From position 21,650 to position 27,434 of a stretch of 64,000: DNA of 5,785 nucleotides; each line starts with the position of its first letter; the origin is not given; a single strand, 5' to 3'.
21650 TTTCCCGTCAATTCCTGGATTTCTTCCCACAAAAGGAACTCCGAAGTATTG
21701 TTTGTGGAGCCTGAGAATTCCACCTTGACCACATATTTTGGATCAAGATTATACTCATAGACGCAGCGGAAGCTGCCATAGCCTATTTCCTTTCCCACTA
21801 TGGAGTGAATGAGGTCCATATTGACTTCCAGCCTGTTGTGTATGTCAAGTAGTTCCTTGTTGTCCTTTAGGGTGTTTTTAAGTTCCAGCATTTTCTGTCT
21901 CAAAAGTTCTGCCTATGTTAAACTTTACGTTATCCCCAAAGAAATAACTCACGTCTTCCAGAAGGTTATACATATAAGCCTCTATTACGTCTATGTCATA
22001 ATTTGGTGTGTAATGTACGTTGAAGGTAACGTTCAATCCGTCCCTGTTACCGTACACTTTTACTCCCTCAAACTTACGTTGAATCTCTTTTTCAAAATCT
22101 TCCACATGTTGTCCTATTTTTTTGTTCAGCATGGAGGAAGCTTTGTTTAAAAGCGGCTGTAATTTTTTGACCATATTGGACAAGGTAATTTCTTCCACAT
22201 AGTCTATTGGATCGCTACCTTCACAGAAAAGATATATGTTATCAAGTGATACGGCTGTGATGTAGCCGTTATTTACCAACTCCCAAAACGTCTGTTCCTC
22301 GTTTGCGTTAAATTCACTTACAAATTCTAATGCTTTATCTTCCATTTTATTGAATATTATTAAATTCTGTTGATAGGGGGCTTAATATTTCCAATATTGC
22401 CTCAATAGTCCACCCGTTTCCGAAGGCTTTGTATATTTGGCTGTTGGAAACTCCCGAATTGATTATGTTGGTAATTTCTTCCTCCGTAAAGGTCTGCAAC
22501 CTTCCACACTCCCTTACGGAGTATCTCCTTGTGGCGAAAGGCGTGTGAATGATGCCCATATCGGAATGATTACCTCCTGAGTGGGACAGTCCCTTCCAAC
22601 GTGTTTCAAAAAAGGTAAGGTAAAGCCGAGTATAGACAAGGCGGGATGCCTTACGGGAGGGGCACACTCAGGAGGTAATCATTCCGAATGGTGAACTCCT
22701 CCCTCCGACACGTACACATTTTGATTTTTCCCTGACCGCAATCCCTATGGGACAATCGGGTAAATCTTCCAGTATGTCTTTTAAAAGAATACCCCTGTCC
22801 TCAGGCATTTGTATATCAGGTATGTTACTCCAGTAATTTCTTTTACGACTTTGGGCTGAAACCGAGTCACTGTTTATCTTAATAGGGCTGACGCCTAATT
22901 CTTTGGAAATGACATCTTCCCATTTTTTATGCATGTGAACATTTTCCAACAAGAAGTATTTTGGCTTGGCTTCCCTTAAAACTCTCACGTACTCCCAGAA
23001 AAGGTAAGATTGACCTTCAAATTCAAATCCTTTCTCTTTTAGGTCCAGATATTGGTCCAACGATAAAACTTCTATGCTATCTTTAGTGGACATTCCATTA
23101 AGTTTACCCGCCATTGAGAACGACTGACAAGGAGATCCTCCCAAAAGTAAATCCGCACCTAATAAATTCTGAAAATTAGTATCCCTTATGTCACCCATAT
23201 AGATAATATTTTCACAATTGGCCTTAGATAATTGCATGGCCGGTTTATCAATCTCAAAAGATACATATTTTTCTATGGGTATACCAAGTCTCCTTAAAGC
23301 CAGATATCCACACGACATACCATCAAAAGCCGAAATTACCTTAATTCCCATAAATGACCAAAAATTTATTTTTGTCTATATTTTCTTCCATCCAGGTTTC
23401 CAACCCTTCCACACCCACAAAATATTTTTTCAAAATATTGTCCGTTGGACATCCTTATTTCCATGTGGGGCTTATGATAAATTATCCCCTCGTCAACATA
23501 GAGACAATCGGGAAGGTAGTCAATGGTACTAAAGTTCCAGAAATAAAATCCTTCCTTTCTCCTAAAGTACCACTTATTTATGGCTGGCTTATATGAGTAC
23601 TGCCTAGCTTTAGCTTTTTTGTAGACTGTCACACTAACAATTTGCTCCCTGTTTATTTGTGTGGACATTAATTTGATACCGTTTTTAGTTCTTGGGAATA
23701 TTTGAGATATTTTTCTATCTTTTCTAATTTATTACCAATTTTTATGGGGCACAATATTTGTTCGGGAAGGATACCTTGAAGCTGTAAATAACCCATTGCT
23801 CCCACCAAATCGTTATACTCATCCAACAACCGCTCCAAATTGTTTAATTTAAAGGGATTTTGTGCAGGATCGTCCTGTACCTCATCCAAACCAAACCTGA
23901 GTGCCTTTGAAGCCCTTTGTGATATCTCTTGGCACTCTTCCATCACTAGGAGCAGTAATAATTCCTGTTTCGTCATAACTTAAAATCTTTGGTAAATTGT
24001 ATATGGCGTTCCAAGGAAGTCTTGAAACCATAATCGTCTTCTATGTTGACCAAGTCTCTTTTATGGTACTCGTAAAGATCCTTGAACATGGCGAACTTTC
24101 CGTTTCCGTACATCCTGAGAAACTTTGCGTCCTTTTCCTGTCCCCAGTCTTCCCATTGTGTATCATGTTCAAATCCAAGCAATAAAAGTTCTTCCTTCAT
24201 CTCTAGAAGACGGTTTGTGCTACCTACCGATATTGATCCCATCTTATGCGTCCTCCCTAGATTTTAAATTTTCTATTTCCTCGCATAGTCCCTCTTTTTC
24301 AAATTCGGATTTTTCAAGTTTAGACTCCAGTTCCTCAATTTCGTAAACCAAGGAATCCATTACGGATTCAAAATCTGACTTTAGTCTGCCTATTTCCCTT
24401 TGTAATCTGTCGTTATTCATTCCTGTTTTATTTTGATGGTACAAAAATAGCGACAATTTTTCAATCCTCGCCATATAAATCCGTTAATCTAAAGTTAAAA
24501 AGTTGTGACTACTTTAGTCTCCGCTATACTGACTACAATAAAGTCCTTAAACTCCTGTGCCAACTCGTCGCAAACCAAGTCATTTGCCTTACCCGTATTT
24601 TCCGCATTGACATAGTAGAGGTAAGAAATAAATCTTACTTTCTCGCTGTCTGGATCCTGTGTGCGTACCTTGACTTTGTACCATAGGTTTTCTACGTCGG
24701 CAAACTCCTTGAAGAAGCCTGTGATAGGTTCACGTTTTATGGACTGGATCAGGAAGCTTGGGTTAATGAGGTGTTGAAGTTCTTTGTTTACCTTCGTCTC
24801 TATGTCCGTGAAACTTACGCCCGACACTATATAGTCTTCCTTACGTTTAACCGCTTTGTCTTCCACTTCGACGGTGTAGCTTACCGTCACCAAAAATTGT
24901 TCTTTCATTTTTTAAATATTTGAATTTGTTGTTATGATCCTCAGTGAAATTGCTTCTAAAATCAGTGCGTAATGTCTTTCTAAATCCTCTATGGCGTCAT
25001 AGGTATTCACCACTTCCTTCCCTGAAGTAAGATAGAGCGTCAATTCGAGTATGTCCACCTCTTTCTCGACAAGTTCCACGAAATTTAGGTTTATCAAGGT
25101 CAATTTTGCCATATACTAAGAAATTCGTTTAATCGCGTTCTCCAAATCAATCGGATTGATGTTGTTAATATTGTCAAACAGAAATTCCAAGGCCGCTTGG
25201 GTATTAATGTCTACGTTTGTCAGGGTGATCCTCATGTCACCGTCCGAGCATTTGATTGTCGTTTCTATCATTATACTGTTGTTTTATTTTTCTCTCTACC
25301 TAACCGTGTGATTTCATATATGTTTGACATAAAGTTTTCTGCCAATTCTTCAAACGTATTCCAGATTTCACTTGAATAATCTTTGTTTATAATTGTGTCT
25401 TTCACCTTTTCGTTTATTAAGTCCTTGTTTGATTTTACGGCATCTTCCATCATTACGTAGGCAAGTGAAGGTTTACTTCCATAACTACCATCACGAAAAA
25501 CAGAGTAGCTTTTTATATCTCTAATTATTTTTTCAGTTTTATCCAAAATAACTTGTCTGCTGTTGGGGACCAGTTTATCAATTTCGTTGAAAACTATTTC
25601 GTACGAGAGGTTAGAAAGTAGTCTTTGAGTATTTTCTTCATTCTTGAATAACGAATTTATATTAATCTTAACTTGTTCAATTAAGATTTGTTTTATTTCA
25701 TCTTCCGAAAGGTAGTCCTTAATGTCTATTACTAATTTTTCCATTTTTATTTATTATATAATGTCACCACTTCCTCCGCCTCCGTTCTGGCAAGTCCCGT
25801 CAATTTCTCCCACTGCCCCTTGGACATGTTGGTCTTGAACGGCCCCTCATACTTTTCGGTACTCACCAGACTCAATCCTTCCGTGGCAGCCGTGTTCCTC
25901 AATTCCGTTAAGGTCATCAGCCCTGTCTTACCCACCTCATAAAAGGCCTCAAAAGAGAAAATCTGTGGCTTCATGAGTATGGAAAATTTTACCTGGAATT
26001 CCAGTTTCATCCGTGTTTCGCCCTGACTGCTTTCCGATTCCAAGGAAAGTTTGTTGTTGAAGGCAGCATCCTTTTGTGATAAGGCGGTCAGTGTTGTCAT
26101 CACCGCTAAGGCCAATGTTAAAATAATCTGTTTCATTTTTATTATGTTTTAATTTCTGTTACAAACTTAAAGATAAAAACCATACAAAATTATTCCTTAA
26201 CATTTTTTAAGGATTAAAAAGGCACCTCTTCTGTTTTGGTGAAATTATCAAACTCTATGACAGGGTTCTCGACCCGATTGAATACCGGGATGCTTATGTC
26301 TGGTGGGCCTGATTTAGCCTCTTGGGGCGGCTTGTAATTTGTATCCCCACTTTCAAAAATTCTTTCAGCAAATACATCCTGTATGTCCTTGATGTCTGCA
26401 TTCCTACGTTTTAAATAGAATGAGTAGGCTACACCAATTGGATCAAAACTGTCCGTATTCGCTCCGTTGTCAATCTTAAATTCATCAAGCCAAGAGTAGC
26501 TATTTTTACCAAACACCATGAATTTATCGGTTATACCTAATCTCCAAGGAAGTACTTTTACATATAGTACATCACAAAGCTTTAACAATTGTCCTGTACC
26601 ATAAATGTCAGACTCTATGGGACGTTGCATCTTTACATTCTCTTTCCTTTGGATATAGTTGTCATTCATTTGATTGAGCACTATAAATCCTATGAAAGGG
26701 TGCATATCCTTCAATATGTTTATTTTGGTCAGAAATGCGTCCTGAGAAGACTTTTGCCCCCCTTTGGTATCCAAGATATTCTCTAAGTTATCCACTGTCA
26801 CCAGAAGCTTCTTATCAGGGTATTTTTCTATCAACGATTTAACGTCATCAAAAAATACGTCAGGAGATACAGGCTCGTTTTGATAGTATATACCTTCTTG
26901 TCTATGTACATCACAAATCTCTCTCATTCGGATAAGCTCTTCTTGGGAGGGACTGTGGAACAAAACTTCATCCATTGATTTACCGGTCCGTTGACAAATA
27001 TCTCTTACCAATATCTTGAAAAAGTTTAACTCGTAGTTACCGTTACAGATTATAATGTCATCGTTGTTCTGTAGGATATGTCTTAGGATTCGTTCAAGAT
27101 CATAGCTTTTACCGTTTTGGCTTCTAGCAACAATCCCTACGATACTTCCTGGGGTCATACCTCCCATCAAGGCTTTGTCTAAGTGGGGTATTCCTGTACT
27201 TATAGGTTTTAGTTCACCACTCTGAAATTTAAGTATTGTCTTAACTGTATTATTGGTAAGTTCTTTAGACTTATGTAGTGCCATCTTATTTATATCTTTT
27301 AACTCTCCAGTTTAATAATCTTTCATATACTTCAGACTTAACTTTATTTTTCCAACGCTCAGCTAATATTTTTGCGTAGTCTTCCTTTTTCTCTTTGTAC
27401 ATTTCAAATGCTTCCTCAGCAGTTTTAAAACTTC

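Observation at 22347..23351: C5-methyltransferase interrupted by an in-frame UGA that sits inside a 23-bp perfect hairpin: recoding/bypass element, MITE-like insertion, or fresh pseudogene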

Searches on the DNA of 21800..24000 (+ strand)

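Call 8: search_dna_similar(query=window:21800-24000:+, collection=phages, mode=near, max_rows=20)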
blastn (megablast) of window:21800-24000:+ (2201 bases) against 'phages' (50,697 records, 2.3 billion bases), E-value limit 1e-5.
No match.

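Call 10: search_rna_families(source=window, start=22000, end=23600, threshold=evalue, max_evalue=10)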
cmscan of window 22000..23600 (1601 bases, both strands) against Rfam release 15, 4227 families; matches with E-value up to 10: 5.
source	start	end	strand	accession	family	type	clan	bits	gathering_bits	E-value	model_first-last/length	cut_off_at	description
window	22066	22137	-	RF00086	SNORD27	Gene; snRNA; snoRNA; CD-box;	-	23.3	52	0.49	1-71/71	no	Small nucleolar RNA SNORD27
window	22570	22678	+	RF04161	mir-3688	Gene; miRNA;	-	17.2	84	4.1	1-88/88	no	mir-3688 microRNA precursor family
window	23526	23599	-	RF01880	Xist_exon1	Gene; lncRNA;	-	16.3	50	0.15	1-85/85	no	X-chromosome inactivation gene exon 1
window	22374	22446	-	RF04326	PV_xrRNA_class3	Cis-reg;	-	15.1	31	6.8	1-52/52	no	Exoribonuclease-resistant RNA (xrRNA) plant-infecting virus (class 3)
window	22570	22623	-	RF00284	SNORD74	Gene; snRNA; snoRNA; CD-box;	CL00069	15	41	6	1-80/80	no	Small nucleolar RNA SNORD74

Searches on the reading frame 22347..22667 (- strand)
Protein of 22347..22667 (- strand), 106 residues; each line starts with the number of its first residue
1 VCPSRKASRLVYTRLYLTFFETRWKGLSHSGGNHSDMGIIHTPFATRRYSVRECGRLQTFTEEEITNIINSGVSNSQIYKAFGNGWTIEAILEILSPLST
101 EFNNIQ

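Call 9: search_protein_families(library=pfam, proteins=[window:22347-22667:-], max_evalue=0.01)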
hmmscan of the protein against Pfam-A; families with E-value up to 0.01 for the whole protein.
window:22347-22667:- (106 aa): 1 family
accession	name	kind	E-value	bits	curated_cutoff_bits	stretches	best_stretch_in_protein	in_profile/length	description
PF00145.23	DNA_methylase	-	0.00092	19.2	22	1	36-95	269-319/324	C-5 cytosine-specific DNA methylase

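Call 25: find_homologous_proteins(query=window:22347-22667:-, max_evalue=0.00001)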
Query window:22347-22667:- (106 aa): 1 proteins with E <= 0.00001 among 2 candidates.
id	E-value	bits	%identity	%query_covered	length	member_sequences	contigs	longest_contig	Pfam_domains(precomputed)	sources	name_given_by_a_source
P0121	4.5e-38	147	100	66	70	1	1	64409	-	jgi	-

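Call 26: find_encoding_contigs(protein=P0121, flank=1500, max_places=10)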
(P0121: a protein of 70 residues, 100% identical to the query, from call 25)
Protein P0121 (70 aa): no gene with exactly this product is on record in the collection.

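Call 27: list_cluster_members(proteins=[P0001, P0121])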
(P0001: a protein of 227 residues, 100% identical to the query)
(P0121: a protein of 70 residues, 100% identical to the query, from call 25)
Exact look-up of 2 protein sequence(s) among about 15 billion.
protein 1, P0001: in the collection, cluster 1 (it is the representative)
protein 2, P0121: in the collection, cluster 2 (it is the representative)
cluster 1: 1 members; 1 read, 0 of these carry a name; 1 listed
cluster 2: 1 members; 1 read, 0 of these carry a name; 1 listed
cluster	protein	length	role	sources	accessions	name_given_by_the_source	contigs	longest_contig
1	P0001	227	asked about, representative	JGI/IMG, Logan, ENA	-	-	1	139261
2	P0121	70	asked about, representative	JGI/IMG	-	-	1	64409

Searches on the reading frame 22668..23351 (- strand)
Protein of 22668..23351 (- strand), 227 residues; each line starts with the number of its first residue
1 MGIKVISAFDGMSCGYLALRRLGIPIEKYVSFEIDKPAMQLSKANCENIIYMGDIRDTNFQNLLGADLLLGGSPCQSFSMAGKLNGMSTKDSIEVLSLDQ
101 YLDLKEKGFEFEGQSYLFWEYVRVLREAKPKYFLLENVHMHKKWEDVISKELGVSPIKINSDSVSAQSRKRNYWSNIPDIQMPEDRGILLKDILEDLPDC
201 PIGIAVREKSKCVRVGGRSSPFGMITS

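Call 9: search_protein_families(library=pfam, proteins=[window:22668-23351:-], max_evalue=0.01)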
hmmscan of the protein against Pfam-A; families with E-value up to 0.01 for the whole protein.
window:22668-23351:- (227 aa): 1 family
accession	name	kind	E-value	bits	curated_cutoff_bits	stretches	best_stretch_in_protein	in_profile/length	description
PF00145.23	DNA_methylase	-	3.3e-24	86.3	22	2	3-91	1-87/324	C-5 cytosine-specific DNA methylase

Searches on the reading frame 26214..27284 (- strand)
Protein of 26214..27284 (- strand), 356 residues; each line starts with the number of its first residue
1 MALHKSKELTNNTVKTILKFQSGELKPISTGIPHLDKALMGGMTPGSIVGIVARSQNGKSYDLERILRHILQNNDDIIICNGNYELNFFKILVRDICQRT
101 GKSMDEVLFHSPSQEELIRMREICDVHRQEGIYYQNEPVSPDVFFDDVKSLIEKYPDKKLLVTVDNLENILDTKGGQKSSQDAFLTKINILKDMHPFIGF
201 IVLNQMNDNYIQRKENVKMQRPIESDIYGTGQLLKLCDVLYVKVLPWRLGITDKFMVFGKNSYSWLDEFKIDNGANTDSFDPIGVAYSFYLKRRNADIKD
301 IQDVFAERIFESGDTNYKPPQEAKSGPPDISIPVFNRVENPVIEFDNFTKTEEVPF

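Call 22: search_protein_families(library=phrogs, proteins=[window:26214-27284:-], max_evalue=0.00001)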
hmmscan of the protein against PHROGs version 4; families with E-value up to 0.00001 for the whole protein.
window:26214-27284:- (356 aa): 3 families
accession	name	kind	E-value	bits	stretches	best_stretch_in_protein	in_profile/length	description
phrog_37407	-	DNA, RNA and nucleotide metabolism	2.9e-18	67.1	1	4-305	4-308/368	DnaB-like replicative helicase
phrog_97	-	other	2e-06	28.3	1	25-79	47-106/506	UvsX-like recombinase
phrog_239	-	DNA, RNA and nucleotide metabolism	2.7e-06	27.6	0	19-240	335-550/801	DNA primase/helicase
